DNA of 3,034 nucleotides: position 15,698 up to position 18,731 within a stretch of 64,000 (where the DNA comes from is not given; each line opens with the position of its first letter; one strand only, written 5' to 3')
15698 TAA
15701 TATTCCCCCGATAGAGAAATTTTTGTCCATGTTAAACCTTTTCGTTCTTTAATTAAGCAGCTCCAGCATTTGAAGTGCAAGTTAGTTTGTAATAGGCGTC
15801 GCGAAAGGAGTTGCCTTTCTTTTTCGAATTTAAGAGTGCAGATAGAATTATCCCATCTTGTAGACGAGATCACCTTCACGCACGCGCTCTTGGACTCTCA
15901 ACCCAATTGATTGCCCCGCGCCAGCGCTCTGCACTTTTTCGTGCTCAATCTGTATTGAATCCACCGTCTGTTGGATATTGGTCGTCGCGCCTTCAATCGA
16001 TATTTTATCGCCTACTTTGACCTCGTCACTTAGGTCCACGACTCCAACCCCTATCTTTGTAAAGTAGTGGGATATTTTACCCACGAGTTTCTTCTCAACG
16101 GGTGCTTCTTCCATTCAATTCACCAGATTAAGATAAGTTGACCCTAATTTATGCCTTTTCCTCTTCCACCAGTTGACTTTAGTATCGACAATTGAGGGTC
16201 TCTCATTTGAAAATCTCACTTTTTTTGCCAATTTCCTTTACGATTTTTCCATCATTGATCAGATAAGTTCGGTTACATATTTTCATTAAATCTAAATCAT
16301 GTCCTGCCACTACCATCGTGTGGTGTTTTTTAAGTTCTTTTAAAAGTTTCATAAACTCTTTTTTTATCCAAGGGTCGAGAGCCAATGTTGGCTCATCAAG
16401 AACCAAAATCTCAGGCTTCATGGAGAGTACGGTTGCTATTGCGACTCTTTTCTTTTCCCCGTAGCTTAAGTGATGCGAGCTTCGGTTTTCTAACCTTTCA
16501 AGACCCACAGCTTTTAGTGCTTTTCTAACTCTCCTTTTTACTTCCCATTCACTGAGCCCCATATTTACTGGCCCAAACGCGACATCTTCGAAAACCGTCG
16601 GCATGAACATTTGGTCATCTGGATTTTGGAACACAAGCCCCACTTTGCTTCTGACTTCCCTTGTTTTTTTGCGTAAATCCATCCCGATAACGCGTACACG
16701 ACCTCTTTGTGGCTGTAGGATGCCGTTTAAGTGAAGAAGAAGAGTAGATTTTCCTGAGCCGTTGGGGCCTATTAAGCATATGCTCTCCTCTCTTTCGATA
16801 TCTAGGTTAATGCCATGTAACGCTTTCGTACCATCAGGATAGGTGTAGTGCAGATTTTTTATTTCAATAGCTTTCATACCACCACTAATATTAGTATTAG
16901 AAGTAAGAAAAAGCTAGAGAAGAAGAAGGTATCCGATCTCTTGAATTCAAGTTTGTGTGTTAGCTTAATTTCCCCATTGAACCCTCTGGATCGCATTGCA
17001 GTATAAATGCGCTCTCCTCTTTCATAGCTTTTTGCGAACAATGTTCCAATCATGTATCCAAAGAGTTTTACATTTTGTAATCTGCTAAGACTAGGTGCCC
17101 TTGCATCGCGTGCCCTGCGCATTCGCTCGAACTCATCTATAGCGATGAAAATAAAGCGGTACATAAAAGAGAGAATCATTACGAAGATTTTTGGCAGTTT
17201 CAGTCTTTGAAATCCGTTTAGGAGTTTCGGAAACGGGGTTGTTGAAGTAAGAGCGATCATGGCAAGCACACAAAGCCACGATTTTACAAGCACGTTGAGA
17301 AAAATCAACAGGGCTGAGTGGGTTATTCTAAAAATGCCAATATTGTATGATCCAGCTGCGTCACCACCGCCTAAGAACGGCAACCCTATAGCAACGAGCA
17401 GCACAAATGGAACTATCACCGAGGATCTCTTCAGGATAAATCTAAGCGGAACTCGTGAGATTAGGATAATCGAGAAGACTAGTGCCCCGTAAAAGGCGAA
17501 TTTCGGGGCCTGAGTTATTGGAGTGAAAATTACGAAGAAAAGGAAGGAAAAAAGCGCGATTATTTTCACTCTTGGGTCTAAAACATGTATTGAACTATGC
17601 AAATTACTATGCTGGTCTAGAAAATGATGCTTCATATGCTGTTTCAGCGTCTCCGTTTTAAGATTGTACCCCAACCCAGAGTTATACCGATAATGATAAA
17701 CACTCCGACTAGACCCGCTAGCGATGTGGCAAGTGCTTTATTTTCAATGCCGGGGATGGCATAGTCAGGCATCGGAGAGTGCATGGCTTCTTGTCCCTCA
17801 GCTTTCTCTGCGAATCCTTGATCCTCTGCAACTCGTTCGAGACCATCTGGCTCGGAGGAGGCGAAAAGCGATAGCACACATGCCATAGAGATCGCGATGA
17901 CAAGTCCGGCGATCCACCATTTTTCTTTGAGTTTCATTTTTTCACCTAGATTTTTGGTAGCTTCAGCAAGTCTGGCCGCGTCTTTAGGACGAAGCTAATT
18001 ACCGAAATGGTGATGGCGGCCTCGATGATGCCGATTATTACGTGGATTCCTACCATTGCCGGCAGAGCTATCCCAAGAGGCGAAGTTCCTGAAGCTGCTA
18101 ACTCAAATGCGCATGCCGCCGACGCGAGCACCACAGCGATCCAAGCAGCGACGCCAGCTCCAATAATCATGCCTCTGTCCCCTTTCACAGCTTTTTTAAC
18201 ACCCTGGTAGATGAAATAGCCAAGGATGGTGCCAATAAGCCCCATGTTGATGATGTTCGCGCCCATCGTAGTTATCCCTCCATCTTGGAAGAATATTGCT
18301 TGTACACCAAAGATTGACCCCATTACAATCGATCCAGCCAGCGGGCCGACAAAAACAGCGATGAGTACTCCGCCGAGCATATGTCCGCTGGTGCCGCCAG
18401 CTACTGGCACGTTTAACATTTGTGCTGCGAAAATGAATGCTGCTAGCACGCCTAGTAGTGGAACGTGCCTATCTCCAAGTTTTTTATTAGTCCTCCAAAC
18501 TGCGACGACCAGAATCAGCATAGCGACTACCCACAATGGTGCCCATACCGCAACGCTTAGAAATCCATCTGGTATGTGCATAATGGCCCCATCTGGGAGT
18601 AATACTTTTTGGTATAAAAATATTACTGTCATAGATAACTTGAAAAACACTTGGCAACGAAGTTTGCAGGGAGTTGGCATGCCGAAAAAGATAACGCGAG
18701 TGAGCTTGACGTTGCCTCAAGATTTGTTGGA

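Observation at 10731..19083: Nickel acquisition, regulation and use co-localised in one 8.4 kb stretch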

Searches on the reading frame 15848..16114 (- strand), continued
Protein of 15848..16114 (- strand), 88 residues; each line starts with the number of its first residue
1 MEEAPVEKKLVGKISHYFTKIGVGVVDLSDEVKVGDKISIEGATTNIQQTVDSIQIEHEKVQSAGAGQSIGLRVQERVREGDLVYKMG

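Call 48: search_protein_families(library=pfam, proteins=[L005:7599-7919:+, L004:7618-7923:+, L005:6639-7046:-, L005:5911-6669:-], max_evalue=0.1)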
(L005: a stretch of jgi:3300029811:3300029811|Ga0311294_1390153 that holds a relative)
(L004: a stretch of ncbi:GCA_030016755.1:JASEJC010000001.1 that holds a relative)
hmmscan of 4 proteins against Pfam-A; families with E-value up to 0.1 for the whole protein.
L005:7599-7919:+ (106 aa): 0 families

L004:7618-7923:+ (101 aa): 1 family
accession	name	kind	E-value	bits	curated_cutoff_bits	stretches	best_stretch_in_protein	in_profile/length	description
PF24119.1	DUF7393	-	0.017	15.3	27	1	22-45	7-30/48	Domain of unknown function (DUF7393)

L005:6639-7046:- (135 aa): 6 families
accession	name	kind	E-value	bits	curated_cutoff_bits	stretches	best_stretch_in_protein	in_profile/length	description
PF01155.25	HypA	-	2.8e-26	92.2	28.9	1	1-132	1-111/112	Hydrogenase/urease nickel incorporation, metallochaperone, hypA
PF01873.23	eIF-5_eIF-2B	-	0.0041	17.5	27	0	103-122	83-102/117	Domain found in IF2B/IF5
PF23451.1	Zn_ribbon_PaaD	-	0.023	14.8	27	0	108-120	15-27/53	PaaD zinc beta ribbon domain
PF01907.25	Ribosomal_L37e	-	0.046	14.2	27.6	0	106-120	14-28/53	Ribosomal protein L37e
PF22191.2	IBR_1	-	0.051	13.9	27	0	60-79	11-30/47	IBR domain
PF13248.11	Zn_ribbon_3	-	0.093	12.7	27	1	107-119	2-15/26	zinc-ribbon domain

L005:5911-6669:- (252 aa): 8 families
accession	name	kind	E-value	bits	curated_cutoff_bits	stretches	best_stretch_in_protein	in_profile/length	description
PF10609.15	ParA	-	1.6e-54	185.4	27.1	1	26-214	1-192/246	NUBPL iron-transfer P-loop NTPase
PF01656.29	CbiA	-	6e-11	42.8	25.4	1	32-229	2-119/125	CobQ/CobB/MinD/ParA nucleotide binding domain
PF13614.12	AAA_31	-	6.7e-08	33.1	27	2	29-68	2-41/177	AAA domain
PF09140.17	MipZ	-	2.4e-05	24.2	20.7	1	30-142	2-108/262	ATPase MipZ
PF02374.21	ArsA_ATPase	-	0.0001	22.1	24.3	1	31-66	3-38/305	Anion-transporting ATPase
PF00142.24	Fer4_NifH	-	0.0077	16.2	25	1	32-79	3-50/271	4Fe-4S iron sulfur cluster binding proteins, NifH/frxC family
PF13191.12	AAA_16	-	0.066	14.1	32.6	0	31-57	26-52/167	AAA ATPase domain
PF03308.22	MeaB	-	0.088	12.2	23.1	1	32-82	36-87/273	Methylmalonyl Co-A mutase-associated GTPase MeaB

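Call 49: search_protein_families(library=ncbifam, proteins=[L005:7599-7919:+, L005:5911-6669:-], max_evalue=0.001)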
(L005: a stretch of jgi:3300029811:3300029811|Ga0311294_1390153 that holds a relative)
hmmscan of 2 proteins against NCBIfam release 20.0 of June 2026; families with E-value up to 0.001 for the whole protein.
L005:7599-7919:+ (106 aa): 0 families

L005:5911-6669:- (252 aa): 12 families
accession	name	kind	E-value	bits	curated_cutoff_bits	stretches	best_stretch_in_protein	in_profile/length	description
NF041136.1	MrpORP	equivalog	2.2e-48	165.4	450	1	24-213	1-206/365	iron-sulfur cluster carrier protein MrpORP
NF008669.0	PRK11670.1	equivalog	2.4e-35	122.1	348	1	24-202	103-284/369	iron-sulfur cluster carrier protein ApbC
TIGR01969.1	minD_arch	subfamily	1.4e-13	50.6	201.75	2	29-84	1-56/251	cell division ATPase MinD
TIGR01968.1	minD_bact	equivalog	2.3e-09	37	212.9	1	29-78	2-51/261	septum site-determining protein MinD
NF041546.1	ParA_partition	equivalog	5.7e-09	35.8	180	1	31-67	2-38/203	ParA family partition ATPase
NF047398.1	AAA_KGGVGR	domain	1.6e-08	35.1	90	1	29-85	3-57/190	KGGVGR-motif variant AAA ATPase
TIGR01007.1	eps_fam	subfamily_domain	1.6e-05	24.6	108.05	0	119-195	114-188/204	polysaccharide biosynthesis tyrosine autokinase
NF053622.1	ATPseBagAMYCTU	equivalog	2.6e-05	23.8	400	1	32-66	10-44/325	ATPase BagA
NF053621.1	ATPseBagBMYCTU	equivalog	7.7e-05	21.9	521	0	21-66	4-49/371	ATPase BagB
NF008079.0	PRK10818.1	equivalog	0.00019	20.8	508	0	28-78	2-52/270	septum site-determining protein MinD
NF033200.1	F430_CfbC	exception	0.00027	20.4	402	0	159-235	140-218/260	Ni-sirohydrochlorin a,c-diamide reductive cyclase ATP-dependent reductase subunit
TIGR04291.1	arsen_driv_ArsA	equivalog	0.00041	19.2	650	1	19-66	311-357/565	arsenical pump-driving ATPase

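Call 59: predict_structure(alignment_id=A2)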
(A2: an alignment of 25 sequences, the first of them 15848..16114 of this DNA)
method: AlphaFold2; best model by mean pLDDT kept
length: 88 residues; sequences in the alignment: 25
mean_pLDDT: 89.7   pTM: 0.77
mean pLDDT of the five models: 89.7, 83.2, 79.6, 72.2, 71.2
residues with pLDDT >= 90: 66; 70-90: 16; 50-70: 3; < 50: 3
segments of 3 or more residues with pLDDT < 50: 1-3
pLDDT, mean of each block of 10 residues (from residue 1): 67 94 94 94 92 89 93 91 93
secondary structure, 60 per line:
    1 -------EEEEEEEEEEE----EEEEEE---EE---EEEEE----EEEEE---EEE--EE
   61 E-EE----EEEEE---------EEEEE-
elements in order: E8-18 E23-28 E37-41 E46-50 E54-56 E59-61 E69-73 E83-87

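Call 63: fold_search(model_id=the predicted structure, library=pdb)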
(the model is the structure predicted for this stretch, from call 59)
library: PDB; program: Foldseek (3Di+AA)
matches with E <= 10: 1024; with E <= 0.001: 43
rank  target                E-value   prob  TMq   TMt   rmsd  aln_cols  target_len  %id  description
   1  4he6                  1.3e-05  1.00  0.85  0.84   1.2        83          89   18  Crystal structure of the C-terminal domain of Geobacillus thermoleovorans putative U32 peptidase (released 2012-11-14)
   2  4he5                  2.4e-05  1.00  0.82  0.88   1.0        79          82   18  Crystal structure of the selenomethionine variant of the C-terminal domain of Geobacillus thermoleovorans putative U32 p (released 2012-11-14)
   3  1d2e_A                3.1e-05  1.00  0.67  0.18   3.2        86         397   26  CRYSTAL STRUCTURE OF MITOCHONDRIAL EF-TU IN COMPLEX WITH GDP (released 1999-09-28)
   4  9a4o_A                8.4e-05  1.00  0.76  0.11   3.0        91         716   18  Integrative model of IF2-TAGH by crosslinking MS and deep learning (released 2024-09-18)
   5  3jcj_f                9.8e-05  1.00  0.71  0.14   3.6        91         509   16  Structures of ribosome-bound initiation factor 2 reveal the mechanism of subunit association (released 2016-03-09)
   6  7unt                  1.5e-04  1.00  0.78  0.17   3.3        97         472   15  Compact IF2-GDP bound to the Pseudomonas aeruginosa 70S ribosome initiation complex, from focused classification and ref (released 2022-06-22)
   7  5me0_W                1.8e-04  1.00  0.72  0.15   3.4        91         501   16  Structure of the 30S Pre-Initiation Complex 1 (30S IC-1) Stalled by GE81112 (released 2017-01-11)
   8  1xb2_A                1.9e-04  1.00  0.69  0.19   3.2        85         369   26  Crystal Structure of Bos taurus mitochondrial Elongation Factor Tu/Ts Complex (released 2004-11-23)
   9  7unv_x                2.0e-04  1.00  0.74  0.13   3.3        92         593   17  Pseudomonas aeruginosa 70S ribosome initiation complex bound to IF2-GDPCP (structure II-A) (released 2022-06-22)
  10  3wy9_A                2.1e-04  1.00  0.71  0.17   5.2        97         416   31  Crystal structure of a complex of the archaeal ribosomal stalk protein aP1 and the GDP-bound archaeal elongation facto (released 2014-12-24)
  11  3wya                  2.3e-04  1.00  0.66  0.17   5.5        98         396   30  Crystal structure of GDP-bound EF1alpha from Pyrococcus horikoshii (released 2014-12-24)
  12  7csl_A                2.4e-04  1.00  0.66  0.16   5.9        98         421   30  Crystal structure of the archaeal EF1A-EF1B complex (released 2021-06-23)
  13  4h9g                  2.7e-04  1.00  0.65  0.17   3.4        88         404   23  Probing EF-Tu with a very small brominated fragment library identifies the CCA pocket (released 2013-09-11)
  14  9v5s_B                2.8e-04  1.00  0.75  0.19   6.1        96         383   26  Crystal structure of EF-Tu from Mycoplasma pneumoniae (released 2025-10-29)
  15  1aip_A                2.8e-04  1.00  0.69  0.19   4.6        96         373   23  EF-TU EF-TS COMPLEX FROM THERMUS THERMOPHILUS (released 1997-10-22)
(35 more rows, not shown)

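Call 67: search_solved_structures(query=A3, max_evalue=1, show_alignments=0)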
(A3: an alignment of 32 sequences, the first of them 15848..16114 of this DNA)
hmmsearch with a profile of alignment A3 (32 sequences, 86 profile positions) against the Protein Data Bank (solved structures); distinct sequences matched with E-value up to 1: 49.
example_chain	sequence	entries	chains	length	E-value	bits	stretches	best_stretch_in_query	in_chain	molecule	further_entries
3wy9_A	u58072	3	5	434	0.00012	25.2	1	26-75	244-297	Elongation factor 1-alpha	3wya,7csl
8pj3_0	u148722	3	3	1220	0.0024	21.1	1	47-72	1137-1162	Eukaryotic translation initiation factor 5B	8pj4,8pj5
9kn6_5B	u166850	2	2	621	0.0025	21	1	47-72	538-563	Eukaryotic translation initiation factor 5B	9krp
7tql_1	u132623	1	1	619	0.0025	21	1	47-72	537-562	Eukaryotic translation initiation factor 5B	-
1jny_A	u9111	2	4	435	0.0038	20.4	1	27-74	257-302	Elongation factor 1-alpha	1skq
1d2e_A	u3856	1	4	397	0.0038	20.4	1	28-76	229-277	ELONGATION FACTOR TU (EF-TU)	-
1xb2_A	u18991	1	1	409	0.0038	20.4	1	28-76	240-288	Elongation factor Tu, mitochondrial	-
7a5g_Z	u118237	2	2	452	0.0043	20.2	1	28-76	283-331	Elongation factor Tu, mitochondrial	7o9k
9pra_Ag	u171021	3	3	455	0.0044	20.2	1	28-76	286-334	Elongation factor Tu, mitochondrial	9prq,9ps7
4ujc_AB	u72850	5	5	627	0.0058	19.8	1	47-72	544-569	EIF5B | Eukaryotic translation initiation factor 5B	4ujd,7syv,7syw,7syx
7anu_A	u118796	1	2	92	0.01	19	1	46-75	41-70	Pbp11 protein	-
4ac9_A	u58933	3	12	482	0.013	18.7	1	29-72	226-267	MJ0495-LIKE PROTEIN | TRANSLATION ELONGATION FACTOR SELB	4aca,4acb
5izk_A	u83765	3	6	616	0.013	18.7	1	25-73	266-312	Selenocysteine-specific elongation factor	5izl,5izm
7zjw_E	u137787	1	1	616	0.013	18.7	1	25-73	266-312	eEFSec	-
4v8z_CV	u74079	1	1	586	0.032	17.4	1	46-76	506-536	EUKARYOTIC TRANSLATION INITIATION FACTOR 5B, PROBABLE TRANSLATION INITIATION FACTOR IF-2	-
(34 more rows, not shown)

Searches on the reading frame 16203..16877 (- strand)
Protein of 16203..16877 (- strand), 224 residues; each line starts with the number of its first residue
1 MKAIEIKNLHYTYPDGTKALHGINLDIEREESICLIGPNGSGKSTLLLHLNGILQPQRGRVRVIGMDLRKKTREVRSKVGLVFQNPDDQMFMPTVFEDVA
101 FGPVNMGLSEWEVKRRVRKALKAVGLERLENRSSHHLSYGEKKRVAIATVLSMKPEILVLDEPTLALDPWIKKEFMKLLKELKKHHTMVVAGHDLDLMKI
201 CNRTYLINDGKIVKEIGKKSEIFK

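Call 3: search_protein_families(library=pfam, proteins=[window:16203-16877:-], max_evalue=0.01)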
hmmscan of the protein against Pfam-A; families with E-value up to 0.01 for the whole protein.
window:16203-16877:- (224 aa): 12 families
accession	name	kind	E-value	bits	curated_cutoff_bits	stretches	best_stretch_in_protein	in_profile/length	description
PF00005.33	ABC_tran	-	3.7e-33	115.5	25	1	20-164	1-136/137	ABC transporter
PF13304.12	AAA_21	-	6.9e-15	56.3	27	2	127-194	228-299/304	AAA domain, putative AbiEii toxin, Type IV TA system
PF02463.25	SMC_N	-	1.1e-09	38.5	40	1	31-207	25-211/220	RecF/RecN/SMC N terminal domain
PF13555.12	AAA_29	-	2e-05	24.7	27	1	21-58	13-50/61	P-loop containing region of AAA domain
PF13401.12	AAA_22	-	2.1e-05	25.3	27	1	29-165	4-95/130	AAA domain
PF13175.12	AAA_15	-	0.00013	22.2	32.1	1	23-57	17-50/374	AAA ATPase domain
PF13191.12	AAA_16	-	0.0011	19.9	32.6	1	29-186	23-159/167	AAA ATPase domain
PF07728.20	AAA_5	-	0.0011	19.4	22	0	33-58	2-25/139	AAA domain (dynein-related subfamily)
PF13476.12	AAA_23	-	0.0019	19.3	27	1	30-55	19-44/201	AAA domain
PF13481.12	AAA_25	-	0.0076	16.3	27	0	27-50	30-53/195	AAA domain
PF01695.23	IstB_IS21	-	0.0086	16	24.1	0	27-47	89-109/238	IstB-like ATP binding protein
PF06414.18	Zeta_toxin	-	0.0098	15.8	22.3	0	29-77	15-63/199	Zeta toxin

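Call 4: search_protein_families(library=ncbifam, proteins=[window:16203-16877:-], max_evalue=0.01)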
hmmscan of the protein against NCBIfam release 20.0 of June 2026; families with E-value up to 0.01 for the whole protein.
window:16203-16877:- (224 aa): 195 families (the best 25 are shown)
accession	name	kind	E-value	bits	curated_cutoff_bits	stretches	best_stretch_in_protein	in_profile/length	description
NF010171.0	PRK13652.1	equivalog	7.6e-72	241.7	476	1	1-223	1-226/277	cobalt transporter ATP-binding subunit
TIGR04521.1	ECF_ATPase_2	equivalog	1.9e-71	240.4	330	1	4-224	1-234/279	energy-coupling factor transporter ATPase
NF010157.0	PRK13636.1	equivalog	6.3e-71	238.9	463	1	4-223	6-230/285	cobalt transporter ATP-binding subunit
TIGR04520.1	ECF_ATPase_1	equivalog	7e-70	235.5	315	1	4-224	1-225/269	energy-coupling factor transporter ATPase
TIGR01166.1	cbiO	subfamily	1.7e-68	229.8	211.8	1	13-197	1-189/190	cobalt ABC transporter, ATP-binding protein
NF010158.0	PRK13637.1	equivalog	5.9e-62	209.4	390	1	3-224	2-234/287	energy-coupling factor transporter ATPase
NF010156.0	PRK13635.1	equivalog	3e-58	197.2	392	1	3-224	5-229/279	energy-coupling factor ABC transporter ATP-binding protein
NF010155.0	PRK13634.1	equivalog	1.4e-55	188.6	413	1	4-224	3-235/290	energy-coupling factor ABC transporter ATP-binding protein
NF010170.0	PRK13651.1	equivalog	1e-52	179.1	432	2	70-215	98-246/308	cobalt transporter ATP-binding subunit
NF010153.0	PRK13631.1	equivalog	1.1e-44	152.7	463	1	6-223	24-264/320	cobalt transporter ATP-binding subunit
NF010166.0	PRK13646.1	equivalog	9.1e-44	149.8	458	1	4-219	3-231/286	energy-coupling factor transporter ATPase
TIGR02673.1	FtsE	equivalog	6.5e-43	146.9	264.85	1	4-205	2-207/214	cell division ATP-binding protein FtsE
TIGR00972.1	3a0107s01c2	equivalog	5.1e-42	143.9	343.2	1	4-223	2-231/248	phosphate ABC transporter ATP-binding protein PstB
TIGR01188.1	drrA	subfamily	5.4e-42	144.1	312.45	1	15-215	4-205/302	daunorubicin resistance ABC transporter, ATP-binding protein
NF010159.0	PRK13638.1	equivalog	6.5e-41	140.4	489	1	8-223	6-224/271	energy-coupling factor ABC transporter ATP-binding protein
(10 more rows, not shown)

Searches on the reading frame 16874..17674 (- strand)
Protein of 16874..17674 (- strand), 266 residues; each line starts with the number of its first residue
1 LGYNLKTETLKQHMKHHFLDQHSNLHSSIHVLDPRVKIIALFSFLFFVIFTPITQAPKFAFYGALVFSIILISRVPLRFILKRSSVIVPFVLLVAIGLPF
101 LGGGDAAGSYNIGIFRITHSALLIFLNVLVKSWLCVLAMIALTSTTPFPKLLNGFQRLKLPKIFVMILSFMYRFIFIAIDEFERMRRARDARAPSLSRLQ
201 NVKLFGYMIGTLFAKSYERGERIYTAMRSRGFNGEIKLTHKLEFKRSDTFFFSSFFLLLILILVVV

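Call 3: search_protein_families(library=pfam, proteins=[window:16874-17674:-], max_evalue=0.01)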
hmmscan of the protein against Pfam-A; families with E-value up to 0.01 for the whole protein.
window:16874-17674:- (266 aa): 1 family
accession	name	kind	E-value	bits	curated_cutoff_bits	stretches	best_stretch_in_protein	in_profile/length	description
PF02361.21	CbiQ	-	7.9e-39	134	25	1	27-234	3-210/216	Cobalt transport protein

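Call 4: search_protein_families(library=ncbifam, proteins=[window:16874-17674:-], max_evalue=0.01)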
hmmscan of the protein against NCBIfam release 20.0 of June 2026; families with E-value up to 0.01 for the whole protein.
window:16874-17674:- (266 aa): 2 families
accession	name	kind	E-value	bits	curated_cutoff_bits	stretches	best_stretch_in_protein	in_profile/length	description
TIGR02454.1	ECF_T_CbiQ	equivalog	1.7e-46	158.5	111.8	1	32-230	1-200/200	cobalt ECF transporter T component CbiQ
NF012029.0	PRK15485.1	equivalog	3.5e-11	43.5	303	1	33-237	17-224/225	energy-coupling factor ABC transporter transmembrane protein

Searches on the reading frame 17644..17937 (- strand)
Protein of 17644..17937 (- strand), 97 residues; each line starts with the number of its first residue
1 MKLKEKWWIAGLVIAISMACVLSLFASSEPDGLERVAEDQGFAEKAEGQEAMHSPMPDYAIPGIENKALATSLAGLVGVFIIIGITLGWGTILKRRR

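Call 3: search_protein_families(library=pfam, proteins=[window:17644-17937:-], max_evalue=0.01)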
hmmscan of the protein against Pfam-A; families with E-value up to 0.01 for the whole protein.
window:17644-17937:- (97 aa): 1 family
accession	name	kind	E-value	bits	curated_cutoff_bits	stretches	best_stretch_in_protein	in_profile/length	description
PF13190.11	PDGLE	-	2.9e-25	88.5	27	1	6-95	2-102/102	PDGLE domain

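Call 4: search_protein_families(library=ncbifam, proteins=[window:17644-17937:-], max_evalue=0.01)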
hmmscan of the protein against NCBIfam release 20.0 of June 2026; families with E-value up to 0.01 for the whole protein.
window:17644-17937:- (97 aa): 5 families
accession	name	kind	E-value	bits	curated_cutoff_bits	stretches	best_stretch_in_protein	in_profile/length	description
NF004934.0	PRK06287.1-5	equivalog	1.9e-15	56.8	115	1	4-95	5-98/99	cobalt transport protein CbiN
NF004932.0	PRK06287.1-3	equivalog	7.3e-15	55.2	191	1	5-96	6-95/105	cobalt transport protein CbiN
NF004931.0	PRK06287.1-2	equivalog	1.2e-13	51.2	142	1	5-95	4-102/107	cobalt transport protein CbiN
NF004930.0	PRK06287.1-1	subfamily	4.1e-11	42.8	142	2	6-36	5-35/110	cobalt transport protein CbiN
NF004933.0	PRK06287.1-4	equivalog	2.1e-08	34.4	238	1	5-96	18-117/122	cobalt transport protein CbiN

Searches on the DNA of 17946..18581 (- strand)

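Call 44: search_rna_families(sources=[L019, L020, L021, L023, L027, L028, L030, L032, L036, L046, L051, L060, L068, L075, L085, L026, L029], threshold=gathering)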
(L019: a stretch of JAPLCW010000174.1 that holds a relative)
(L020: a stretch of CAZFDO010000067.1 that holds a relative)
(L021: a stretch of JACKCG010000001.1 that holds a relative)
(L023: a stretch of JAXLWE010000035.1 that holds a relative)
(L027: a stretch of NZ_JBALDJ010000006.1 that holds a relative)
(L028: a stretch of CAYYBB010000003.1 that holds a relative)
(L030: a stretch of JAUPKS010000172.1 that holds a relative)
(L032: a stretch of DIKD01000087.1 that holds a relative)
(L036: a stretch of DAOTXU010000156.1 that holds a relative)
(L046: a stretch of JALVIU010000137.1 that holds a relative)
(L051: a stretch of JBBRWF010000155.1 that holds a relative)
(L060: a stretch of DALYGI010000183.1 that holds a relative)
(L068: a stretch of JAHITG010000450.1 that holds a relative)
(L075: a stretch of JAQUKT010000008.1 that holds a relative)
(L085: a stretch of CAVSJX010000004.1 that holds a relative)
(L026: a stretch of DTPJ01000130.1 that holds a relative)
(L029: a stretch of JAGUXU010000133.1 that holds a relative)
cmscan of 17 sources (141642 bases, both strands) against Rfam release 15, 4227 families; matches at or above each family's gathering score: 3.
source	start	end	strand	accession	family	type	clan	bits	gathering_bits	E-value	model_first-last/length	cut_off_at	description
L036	2454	2766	-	RF00230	T-box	Cis-reg; leader;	-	104.8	93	9.6e-22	1-219/219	no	T-box leader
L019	7497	7686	+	RF00174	Cobalamin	Cis-reg; riboswitch;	CL00101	82.8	31.5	1.5e-18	1-189/189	no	Cobalamin riboswitch aptamer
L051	4652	4778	-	RF00162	SAM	Cis-reg; riboswitch;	CL00012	73.2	44.4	6.8e-15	1-108/108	no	SAM riboswitch aptamer (S box leader)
